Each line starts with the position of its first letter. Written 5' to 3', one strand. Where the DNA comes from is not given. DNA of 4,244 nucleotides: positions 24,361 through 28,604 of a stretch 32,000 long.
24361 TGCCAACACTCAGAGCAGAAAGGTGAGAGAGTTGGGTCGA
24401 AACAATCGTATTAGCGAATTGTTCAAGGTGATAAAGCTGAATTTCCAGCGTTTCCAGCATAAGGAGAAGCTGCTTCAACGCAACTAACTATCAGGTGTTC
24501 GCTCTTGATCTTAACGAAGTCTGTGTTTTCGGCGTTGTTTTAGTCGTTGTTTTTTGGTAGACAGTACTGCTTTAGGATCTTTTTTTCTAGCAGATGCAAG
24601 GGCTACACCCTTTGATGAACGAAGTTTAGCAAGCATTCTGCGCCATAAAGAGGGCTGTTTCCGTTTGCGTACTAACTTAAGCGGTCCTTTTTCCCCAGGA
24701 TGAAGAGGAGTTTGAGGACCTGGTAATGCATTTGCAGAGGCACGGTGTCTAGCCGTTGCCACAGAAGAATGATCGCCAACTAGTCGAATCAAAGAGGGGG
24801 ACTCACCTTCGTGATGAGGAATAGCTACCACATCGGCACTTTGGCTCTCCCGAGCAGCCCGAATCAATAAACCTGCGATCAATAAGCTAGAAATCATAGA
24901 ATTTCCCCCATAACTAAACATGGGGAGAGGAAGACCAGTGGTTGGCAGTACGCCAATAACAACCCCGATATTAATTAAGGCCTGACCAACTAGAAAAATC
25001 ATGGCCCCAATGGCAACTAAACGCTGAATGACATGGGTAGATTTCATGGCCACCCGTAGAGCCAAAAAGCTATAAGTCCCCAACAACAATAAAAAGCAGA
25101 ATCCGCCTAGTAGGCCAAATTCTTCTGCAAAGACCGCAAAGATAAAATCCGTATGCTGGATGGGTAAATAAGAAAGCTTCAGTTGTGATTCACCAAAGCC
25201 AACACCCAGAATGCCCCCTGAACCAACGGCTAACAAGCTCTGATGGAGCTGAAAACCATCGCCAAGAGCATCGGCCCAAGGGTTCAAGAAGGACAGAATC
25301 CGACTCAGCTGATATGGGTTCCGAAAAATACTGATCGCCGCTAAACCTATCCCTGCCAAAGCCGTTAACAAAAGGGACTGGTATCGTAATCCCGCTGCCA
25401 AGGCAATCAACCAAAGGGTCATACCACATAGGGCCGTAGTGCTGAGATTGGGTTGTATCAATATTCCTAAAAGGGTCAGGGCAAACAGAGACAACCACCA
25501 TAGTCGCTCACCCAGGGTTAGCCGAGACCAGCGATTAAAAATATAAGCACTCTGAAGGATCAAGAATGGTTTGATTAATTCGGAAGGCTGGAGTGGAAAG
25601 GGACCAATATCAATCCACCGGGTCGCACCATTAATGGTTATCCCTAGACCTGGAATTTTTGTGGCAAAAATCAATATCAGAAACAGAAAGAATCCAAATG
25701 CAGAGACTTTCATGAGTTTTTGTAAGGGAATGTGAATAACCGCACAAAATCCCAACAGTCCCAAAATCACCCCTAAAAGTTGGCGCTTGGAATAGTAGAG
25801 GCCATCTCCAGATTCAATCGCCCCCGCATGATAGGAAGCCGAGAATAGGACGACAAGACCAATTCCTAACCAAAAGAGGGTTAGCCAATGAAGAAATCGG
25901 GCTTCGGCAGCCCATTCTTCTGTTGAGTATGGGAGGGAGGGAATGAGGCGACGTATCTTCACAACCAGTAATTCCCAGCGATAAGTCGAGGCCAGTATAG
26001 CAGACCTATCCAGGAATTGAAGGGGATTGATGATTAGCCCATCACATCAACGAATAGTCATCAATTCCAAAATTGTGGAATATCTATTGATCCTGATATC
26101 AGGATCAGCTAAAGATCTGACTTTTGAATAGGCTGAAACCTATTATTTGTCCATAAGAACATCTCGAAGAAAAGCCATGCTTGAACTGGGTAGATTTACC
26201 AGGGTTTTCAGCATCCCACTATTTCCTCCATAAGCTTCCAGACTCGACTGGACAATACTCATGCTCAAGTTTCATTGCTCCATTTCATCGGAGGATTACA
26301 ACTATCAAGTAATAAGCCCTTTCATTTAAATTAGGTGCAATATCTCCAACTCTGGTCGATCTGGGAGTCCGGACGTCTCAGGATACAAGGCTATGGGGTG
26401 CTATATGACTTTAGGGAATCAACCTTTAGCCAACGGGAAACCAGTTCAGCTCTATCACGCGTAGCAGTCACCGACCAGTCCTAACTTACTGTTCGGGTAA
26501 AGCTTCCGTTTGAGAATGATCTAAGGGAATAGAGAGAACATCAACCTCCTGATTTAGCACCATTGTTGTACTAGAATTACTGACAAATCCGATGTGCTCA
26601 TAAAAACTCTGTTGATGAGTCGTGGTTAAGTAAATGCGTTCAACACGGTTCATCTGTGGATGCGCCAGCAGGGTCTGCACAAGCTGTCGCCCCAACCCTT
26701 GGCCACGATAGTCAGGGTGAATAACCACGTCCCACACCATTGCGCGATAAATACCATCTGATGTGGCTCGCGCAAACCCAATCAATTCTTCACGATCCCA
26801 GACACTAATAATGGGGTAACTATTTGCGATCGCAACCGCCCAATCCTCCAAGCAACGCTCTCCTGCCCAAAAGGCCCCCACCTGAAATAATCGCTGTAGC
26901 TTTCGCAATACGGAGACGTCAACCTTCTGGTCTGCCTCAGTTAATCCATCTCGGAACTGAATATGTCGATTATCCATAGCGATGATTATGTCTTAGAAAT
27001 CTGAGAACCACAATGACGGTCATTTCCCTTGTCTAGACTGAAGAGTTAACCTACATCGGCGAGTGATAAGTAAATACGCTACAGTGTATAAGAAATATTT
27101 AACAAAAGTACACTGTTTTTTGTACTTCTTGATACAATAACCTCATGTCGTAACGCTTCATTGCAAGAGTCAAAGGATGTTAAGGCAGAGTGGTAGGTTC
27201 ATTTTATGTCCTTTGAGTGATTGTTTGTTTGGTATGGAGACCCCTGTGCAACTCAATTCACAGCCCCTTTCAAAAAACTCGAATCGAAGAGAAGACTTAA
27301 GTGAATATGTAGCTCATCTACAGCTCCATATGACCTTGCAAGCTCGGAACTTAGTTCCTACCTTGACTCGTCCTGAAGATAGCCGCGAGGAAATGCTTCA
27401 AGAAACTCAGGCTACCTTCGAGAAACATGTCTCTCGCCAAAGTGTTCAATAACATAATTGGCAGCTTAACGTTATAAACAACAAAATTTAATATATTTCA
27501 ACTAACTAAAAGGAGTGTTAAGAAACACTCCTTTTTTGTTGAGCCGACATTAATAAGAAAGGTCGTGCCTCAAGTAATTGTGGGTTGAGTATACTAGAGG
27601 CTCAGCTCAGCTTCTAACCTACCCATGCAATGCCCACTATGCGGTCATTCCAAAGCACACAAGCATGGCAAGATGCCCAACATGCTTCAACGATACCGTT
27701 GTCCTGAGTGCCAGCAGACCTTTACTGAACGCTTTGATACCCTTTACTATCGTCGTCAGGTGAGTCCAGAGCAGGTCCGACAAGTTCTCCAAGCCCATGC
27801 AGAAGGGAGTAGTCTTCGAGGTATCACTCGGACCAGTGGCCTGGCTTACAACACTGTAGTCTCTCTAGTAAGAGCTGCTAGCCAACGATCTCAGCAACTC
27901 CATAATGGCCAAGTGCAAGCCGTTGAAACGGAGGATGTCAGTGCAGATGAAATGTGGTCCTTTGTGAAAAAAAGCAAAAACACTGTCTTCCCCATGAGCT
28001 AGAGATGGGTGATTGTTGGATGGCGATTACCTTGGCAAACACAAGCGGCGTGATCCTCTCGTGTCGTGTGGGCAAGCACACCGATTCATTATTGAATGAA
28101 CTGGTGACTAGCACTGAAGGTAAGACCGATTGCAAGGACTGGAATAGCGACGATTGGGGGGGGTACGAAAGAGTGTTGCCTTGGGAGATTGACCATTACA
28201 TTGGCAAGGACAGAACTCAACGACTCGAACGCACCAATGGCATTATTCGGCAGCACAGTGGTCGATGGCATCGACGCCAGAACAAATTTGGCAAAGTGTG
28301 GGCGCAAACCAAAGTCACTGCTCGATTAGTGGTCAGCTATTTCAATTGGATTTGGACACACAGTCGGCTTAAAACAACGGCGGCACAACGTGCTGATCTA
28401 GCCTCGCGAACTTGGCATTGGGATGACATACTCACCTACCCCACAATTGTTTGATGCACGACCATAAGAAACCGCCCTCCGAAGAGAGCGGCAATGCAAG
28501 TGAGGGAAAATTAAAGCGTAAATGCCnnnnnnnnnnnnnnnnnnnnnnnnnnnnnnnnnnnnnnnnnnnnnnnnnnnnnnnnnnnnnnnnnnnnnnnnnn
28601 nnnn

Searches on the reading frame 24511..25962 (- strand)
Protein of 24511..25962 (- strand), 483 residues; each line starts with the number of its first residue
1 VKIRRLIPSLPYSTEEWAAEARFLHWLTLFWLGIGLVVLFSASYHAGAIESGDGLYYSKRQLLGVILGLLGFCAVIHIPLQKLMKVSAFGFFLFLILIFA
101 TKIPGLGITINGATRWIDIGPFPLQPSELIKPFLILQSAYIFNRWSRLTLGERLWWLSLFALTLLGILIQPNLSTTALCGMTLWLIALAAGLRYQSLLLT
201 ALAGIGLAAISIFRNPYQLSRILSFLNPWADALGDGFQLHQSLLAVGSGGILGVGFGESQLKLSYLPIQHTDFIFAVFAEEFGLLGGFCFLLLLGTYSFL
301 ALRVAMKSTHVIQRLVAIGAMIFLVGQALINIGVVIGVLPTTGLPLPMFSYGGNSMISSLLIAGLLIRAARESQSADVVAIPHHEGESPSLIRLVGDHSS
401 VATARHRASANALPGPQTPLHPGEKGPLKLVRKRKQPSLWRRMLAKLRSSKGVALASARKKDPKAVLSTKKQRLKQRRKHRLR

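Call 5: search_protein_families(library=pfam, proteins=[window:24511-25962:-], max_evalue=0.01)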
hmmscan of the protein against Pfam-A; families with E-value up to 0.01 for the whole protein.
window:24511-25962:- (483 aa): 1 family
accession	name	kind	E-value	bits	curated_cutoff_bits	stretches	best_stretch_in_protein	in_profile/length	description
PF01098.24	FTSW_RODA_SPOVE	-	2.1e-97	326.8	26.4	1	24-374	3-355/356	Cell cycle protein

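Call 6: search_protein_families(library=ncbifam, proteins=[window:24511-25962:-], max_evalue=0.01)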
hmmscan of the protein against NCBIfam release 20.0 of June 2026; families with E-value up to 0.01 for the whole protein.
window:24511-25962:- (483 aa): 6 families
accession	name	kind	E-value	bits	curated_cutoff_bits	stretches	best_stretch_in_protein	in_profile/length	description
TIGR02614.1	ftsW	equivalog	5.5e-93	311.9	337.5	1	22-372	2-356/357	putative lipid II flippase FtsW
TIGR02210.1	rodA_shape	equivalog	5e-77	259.4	336.7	1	25-371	5-354/357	rod shape-determining protein RodA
TIGR02615.1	spoVE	exception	4.2e-76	256.7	448.8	1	28-370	8-353/354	stage V sporulation protein E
NF008042.0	PRK10774.1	equivalog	8e-57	193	493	1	17-375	32-394/405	cell division protein FtsW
NF008060.0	PRK10794.1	equivalog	2.6e-41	141.8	590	1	49-365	37-353/370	peptidoglycan glycosyltransferase MrdB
NF037961.1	RodA_shape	subfamily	1.4e-31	110.3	150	2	236-362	273-400/415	rod shape-determining protein RodA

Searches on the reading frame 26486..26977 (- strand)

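Call 5: search_protein_families(library=pfam, proteins=[window:26486-26977:-], max_evalue=0.01)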
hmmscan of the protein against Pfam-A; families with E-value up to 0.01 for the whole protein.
window:26486-26977:- (163 aa): 6 families
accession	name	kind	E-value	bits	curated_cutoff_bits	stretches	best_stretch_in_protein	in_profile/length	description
PF13508.13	Acetyltransf_7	-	2.8e-15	56.9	27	1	59-132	8-83/84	Acetyltransferase (GNAT) domain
PF00583.31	Acetyltransf_1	-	4.3e-15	56.5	20.7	1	41-131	22-116/116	Acetyltransferase (GNAT) family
PF13673.13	Acetyltransf_10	-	9.7e-11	42.2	23.6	1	51-136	28-112/128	Acetyltransferase (GNAT) domain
PF13527.13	Acetyltransf_9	-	0.00071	20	25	1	79-131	73-124/127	Acetyltransferase (GNAT) domain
PF14542.12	Acetyltransf_CG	-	0.0015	19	30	1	75-108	21-54/80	GCN5-related N-acetyl-transferase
PF08445.16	FR47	-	0.0016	18.8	22.1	1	83-134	26-80/86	FR47-like protein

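Call 6: search_protein_families(library=ncbifam, proteins=[window:26486-26977:-], max_evalue=0.01)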
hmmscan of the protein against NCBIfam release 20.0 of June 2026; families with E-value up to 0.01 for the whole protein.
window:26486-26977:- (163 aa): 13 families
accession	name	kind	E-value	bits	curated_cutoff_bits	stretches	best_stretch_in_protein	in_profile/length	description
NF040501.1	resist_ArsN2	equivalog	4.2e-11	42.6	125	1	64-135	35-105/133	arsenic resistance N-acetyltransferase ArsN2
NF005840.0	PRK07757.1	equivalog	2.3e-07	30.8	154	1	77-133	65-120/153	N-acetyltransferase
TIGR01575.1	rimI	equivalog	7.6e-07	29.3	86.4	1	62-132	40-113/132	ribosomal protein S18-alanine N-acetyltransferase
TIGR02406.1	ectoine_EctA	equivalog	3.6e-06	27.1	120.6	1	78-122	66-110/157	diaminobutyrate acetyltransferase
NF007644.0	PRK10314.1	equivalog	4.7e-06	26.5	171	1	57-134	51-132/153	GNAT family N-acetyltransferase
NF040503.1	resist_ArsN1a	equivalog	5.9e-06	26.1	170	1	43-131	37-133/159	arsinothricin resistance N-acetyltransferase ArsN1 family A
NF005921.0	PRK07922.1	equivalog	7.2e-06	25.7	180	1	81-138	74-130/170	amino-acid N-acetyltransferase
NF007025.1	PRK09491.1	equivalog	1.2e-05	25.3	173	1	58-132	43-120/145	ribosomal protein S18-alanine N-acetyltransferase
NF003641.0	PRK05279.1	equivalog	4e-05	22.6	344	1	84-137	365-418/441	amino-acid N-acetyltransferase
NF002959.0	PRK03624.1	equivalog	0.00022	21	124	1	63-139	58-137/147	GNAT family acetyltransferase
NF007807.0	PRK10514.1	equivalog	0.00023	21.1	134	1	84-135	76-126/147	acetyltransferase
TIGR03448.1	mycothiol_MshD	equivalog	0.00025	20.5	163.1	1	61-107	53-100/294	mycothiol synthase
NF008964.0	PRK12308.1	equivalog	0.001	17.5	657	1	79-140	528-588/624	argininosuccinate lyase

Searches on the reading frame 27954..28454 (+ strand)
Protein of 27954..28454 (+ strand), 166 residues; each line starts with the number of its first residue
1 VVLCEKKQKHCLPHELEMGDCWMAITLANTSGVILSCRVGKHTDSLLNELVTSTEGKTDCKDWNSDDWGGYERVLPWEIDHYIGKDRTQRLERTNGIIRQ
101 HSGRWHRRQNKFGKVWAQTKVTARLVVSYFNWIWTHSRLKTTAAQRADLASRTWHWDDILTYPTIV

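Call 5: search_protein_families(library=pfam, proteins=[window:27954-28454:+], max_evalue=0.01)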
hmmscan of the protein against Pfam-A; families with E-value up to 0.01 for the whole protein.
window:27954-28454:+ (166 aa): 1 family
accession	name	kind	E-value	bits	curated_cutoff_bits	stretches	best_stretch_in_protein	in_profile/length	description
PF03400.19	DDE_Tnp_IS1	-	1.2e-09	39.1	24.1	1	22-114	22-112/131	IS1 transposase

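Call 6: search_protein_families(library=ncbifam, proteins=[window:27954-28454:+], max_evalue=0.01)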
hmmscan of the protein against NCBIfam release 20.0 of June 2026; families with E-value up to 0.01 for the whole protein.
window:27954-28454:+ (166 aa): 1 family
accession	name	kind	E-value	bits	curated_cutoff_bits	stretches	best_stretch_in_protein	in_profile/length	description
NF033558.1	transpos_IS1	equivalog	9.1e-14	51.8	100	1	20-108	113-199/199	IS1 family transposase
